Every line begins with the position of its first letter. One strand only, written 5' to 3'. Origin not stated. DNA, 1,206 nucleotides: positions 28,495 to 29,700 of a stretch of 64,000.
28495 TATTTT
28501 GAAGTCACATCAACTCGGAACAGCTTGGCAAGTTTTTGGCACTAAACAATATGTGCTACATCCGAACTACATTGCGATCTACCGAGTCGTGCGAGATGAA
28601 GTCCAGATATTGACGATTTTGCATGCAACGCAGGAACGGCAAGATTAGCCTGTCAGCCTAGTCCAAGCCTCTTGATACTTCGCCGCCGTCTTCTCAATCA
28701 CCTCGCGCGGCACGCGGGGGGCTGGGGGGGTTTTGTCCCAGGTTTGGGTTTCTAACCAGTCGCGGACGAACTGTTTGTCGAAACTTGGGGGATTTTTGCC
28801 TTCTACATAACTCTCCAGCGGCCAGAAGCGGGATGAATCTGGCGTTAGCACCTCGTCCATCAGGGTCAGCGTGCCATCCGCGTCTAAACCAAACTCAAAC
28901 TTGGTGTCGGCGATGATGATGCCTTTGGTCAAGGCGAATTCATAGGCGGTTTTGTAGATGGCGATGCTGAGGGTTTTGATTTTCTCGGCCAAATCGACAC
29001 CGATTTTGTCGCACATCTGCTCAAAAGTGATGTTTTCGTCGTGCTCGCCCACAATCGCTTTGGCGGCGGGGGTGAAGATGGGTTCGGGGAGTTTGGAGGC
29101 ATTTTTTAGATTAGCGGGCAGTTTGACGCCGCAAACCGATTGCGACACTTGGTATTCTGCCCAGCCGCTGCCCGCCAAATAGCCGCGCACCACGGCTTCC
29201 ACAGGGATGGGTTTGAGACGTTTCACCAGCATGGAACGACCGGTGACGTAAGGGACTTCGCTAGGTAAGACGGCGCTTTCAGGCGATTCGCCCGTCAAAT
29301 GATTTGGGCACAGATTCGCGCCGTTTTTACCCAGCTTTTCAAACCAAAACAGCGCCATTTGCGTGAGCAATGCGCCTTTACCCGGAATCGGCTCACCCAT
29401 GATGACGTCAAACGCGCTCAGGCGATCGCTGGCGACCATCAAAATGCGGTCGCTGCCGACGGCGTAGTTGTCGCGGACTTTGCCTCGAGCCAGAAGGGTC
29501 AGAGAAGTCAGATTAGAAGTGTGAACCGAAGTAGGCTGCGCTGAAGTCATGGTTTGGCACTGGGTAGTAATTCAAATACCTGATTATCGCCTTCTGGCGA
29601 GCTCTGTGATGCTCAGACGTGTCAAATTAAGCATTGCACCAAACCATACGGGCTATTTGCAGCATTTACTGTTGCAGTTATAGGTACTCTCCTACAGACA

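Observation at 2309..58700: A ~45-bp hairpin-bearing dispersed repeat family (R45) with at least 14 copies in 64 kb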

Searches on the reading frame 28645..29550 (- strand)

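Call 62: search_protein_families(library=pfam, proteins=[window:28645-29550:-], max_evalue=0.001)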
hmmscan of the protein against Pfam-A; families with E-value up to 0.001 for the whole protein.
window:28645-29550:- (301 aa): 1 family
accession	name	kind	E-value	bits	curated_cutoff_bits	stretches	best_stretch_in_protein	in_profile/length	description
PF01259.24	SAICAR_synt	-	3e-75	253.4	20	1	20-275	2-230/233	SAICAR synthetase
